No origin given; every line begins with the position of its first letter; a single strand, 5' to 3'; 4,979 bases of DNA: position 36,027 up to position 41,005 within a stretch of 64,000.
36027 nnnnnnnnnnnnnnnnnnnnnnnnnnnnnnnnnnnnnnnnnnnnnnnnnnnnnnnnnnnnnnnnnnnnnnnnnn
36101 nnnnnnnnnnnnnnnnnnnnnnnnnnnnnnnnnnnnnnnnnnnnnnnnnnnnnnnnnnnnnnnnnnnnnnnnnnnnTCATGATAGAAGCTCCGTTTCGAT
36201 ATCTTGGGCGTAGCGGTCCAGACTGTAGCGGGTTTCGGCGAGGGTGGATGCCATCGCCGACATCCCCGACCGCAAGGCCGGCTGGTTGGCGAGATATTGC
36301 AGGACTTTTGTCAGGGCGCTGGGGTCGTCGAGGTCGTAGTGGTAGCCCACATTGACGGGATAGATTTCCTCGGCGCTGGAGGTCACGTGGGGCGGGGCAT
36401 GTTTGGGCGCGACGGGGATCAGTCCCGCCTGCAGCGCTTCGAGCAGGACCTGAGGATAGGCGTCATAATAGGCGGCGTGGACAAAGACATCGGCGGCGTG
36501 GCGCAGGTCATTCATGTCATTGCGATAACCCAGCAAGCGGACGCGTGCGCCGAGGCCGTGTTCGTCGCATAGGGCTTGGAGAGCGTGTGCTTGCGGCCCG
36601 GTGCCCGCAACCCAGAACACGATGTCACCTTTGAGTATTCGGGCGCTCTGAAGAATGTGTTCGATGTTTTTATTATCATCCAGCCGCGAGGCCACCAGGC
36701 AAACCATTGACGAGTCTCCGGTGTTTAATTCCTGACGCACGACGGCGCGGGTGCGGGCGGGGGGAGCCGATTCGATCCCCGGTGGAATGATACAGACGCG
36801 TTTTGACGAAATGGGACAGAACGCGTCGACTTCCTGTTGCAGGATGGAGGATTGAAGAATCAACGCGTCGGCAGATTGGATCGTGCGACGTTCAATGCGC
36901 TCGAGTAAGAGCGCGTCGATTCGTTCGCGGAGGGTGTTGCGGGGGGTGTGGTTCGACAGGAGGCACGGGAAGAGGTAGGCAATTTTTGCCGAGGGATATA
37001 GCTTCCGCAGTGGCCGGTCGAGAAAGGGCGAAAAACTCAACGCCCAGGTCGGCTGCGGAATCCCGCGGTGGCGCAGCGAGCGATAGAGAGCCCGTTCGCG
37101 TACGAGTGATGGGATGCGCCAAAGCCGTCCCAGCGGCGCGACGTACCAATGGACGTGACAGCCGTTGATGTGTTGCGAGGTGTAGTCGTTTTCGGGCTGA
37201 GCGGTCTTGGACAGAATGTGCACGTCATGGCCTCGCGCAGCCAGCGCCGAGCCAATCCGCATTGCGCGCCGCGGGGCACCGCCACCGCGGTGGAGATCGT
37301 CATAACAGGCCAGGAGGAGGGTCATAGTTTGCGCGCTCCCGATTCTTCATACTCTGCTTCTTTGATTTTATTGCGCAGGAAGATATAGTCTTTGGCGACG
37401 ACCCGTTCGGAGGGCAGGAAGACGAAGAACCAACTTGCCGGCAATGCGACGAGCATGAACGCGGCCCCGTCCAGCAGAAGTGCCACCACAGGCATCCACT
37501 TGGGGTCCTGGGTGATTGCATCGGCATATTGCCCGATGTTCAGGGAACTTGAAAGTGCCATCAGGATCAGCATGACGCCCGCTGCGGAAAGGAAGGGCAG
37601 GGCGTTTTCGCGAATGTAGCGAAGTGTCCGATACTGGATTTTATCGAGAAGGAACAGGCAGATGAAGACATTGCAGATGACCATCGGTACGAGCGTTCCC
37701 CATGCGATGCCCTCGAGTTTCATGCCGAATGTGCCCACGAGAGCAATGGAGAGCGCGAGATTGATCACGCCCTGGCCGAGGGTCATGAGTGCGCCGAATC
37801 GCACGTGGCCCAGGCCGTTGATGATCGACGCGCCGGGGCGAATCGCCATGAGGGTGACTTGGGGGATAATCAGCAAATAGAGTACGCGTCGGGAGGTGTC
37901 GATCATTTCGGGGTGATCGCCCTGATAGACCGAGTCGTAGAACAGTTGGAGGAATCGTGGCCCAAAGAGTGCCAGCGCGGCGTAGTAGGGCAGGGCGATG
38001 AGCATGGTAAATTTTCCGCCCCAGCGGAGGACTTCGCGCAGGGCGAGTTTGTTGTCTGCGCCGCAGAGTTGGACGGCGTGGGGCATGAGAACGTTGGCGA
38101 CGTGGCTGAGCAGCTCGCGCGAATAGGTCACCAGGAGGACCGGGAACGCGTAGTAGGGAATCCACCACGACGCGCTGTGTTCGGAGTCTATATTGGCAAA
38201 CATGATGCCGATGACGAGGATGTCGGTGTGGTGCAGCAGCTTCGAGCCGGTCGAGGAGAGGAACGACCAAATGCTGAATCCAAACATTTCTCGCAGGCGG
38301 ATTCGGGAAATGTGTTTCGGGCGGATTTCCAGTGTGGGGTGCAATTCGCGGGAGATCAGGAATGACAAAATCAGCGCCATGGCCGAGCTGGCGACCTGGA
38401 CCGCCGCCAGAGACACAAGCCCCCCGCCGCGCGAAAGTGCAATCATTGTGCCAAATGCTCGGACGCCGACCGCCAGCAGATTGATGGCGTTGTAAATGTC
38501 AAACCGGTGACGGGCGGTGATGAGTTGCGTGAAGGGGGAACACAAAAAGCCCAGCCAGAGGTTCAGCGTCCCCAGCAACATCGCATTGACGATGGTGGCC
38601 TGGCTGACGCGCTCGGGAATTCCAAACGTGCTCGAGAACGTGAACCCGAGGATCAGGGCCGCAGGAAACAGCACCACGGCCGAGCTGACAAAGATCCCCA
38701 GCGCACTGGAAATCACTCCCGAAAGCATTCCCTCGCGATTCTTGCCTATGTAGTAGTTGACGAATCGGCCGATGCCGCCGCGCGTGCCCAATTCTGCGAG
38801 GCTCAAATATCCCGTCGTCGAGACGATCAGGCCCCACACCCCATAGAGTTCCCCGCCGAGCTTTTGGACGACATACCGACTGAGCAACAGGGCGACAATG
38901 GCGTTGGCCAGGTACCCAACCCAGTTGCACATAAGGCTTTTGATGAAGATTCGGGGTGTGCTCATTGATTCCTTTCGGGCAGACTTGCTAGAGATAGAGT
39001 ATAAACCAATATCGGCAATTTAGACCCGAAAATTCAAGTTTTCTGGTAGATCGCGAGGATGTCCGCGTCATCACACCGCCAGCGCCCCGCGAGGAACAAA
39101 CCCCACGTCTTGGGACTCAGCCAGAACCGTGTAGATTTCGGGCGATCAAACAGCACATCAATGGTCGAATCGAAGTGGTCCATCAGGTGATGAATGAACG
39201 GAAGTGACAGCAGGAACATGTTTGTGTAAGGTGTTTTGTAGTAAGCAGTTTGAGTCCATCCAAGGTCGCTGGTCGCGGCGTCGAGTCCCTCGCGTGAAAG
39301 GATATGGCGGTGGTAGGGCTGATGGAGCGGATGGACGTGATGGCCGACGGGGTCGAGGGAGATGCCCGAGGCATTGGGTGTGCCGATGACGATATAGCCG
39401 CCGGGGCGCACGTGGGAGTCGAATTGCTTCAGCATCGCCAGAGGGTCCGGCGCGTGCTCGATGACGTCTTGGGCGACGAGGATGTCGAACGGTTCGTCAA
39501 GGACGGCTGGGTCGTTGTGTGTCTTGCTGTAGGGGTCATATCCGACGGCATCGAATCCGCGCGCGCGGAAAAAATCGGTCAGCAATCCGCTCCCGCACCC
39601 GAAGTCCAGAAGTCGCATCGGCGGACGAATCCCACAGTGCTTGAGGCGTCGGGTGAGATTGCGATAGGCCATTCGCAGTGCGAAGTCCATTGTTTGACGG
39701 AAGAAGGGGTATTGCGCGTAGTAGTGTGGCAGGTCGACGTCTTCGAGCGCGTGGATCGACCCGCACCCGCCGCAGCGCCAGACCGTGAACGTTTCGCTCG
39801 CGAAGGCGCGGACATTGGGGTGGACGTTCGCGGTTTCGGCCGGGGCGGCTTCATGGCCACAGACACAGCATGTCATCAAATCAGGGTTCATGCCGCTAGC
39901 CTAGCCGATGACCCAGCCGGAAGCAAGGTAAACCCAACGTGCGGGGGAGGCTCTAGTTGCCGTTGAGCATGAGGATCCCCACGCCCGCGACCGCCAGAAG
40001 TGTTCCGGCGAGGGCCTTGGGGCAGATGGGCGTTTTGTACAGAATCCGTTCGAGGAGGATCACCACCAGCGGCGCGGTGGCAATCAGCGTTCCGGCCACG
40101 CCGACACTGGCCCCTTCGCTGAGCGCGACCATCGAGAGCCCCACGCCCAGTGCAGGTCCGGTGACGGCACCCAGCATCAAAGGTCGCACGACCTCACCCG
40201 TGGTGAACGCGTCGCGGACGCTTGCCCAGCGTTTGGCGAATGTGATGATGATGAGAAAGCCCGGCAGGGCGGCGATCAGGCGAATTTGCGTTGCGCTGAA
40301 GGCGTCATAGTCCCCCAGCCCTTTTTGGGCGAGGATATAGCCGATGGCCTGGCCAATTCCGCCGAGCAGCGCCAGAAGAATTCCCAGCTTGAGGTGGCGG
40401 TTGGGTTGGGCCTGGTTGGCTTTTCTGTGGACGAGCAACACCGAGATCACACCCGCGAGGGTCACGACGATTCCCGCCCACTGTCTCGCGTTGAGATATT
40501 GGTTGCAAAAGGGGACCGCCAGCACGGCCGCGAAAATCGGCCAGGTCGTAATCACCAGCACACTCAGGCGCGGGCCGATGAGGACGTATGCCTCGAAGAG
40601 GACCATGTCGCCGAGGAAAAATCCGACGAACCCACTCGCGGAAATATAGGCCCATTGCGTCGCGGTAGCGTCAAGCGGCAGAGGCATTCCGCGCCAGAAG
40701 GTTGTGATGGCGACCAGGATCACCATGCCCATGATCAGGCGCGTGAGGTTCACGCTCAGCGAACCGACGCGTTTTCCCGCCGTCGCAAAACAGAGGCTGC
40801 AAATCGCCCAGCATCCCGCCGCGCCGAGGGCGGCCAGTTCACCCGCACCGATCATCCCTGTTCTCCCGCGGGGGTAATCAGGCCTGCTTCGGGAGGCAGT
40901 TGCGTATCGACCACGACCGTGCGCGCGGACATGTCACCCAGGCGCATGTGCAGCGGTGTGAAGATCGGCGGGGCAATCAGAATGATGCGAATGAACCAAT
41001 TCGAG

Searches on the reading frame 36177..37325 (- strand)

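Call 29: search_protein_families(library=pfam, proteins=[window:36177-37325:-], max_evalue=0.001)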
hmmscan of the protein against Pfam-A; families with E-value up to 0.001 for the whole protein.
window:36177-37325:- (382 aa): 4 families
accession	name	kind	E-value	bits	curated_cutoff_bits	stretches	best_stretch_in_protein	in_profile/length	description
PF00534.26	Glycos_transf_1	-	5.8e-21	75.2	26.4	1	197-356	6-166/172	Glycosyl transferases group 1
PF13692.12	Glyco_trans_1_4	-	8.1e-17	62.2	27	1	208-345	3-139/142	Glycosyl transferases group 1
PF13439.12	Glyco_transf_4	-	4.8e-13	49.9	28.5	1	15-185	2-167/170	Glycosyltransferase Family 4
PF13579.12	Glyco_trans_4_4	-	3.7e-11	44.1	29.7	1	15-183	1-158/158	Glycosyl transferase 4-like domain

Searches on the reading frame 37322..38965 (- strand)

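Call 29: search_protein_families(library=pfam, proteins=[window:37322-38965:-], max_evalue=0.001)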
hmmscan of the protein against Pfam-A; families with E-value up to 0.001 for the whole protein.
window:37322-38965:- (547 aa): 2 families
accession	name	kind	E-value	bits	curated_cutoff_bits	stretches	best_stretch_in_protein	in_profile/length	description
PF13440.11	Polysacc_synt_3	-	1.6e-10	41.1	23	1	105-347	61-288/293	Polysaccharide biosynthesis protein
PF01554.23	MatE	-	1.5e-05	25.2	24.9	1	294-406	53-159/161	MatE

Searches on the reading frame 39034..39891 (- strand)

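Call 29: search_protein_families(library=pfam, proteins=[window:39034-39891:-], max_evalue=0.001)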
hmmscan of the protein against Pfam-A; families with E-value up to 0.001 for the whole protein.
window:39034-39891:- (285 aa): 5 families
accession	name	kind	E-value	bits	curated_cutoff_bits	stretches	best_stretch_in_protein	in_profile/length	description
PF13489.12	Methyltransf_23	-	1e-24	87.5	27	1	79-213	9-160/164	Methyltransferase domain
PF08242.18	Methyltransf_12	-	2.2e-09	38.3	30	1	130-167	60-98/98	Methyltransferase domain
PF08241.18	Methyltransf_11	-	5.6e-09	37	21.2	1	95-169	1-95/95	Methyltransferase domain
PF13847.12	Methyltransf_31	-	3.7e-07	30.4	27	1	132-178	72-114/145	Methyltransferase domain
PF13649.12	Methyltransf_25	-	9.9e-06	26.6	27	0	95-121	2-30/97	Methyltransferase domain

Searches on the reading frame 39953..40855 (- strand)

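Call 29: search_protein_families(library=pfam, proteins=[window:39953-40855:-], max_evalue=0.001)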
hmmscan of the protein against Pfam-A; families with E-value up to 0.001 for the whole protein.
window:39953-40855:- (300 aa): 1 family
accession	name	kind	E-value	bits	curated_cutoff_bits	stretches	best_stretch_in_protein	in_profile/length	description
PF00892.27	EamA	-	5.5e-33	114.6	28.2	2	5-140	3-134/135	EamA-like transporter family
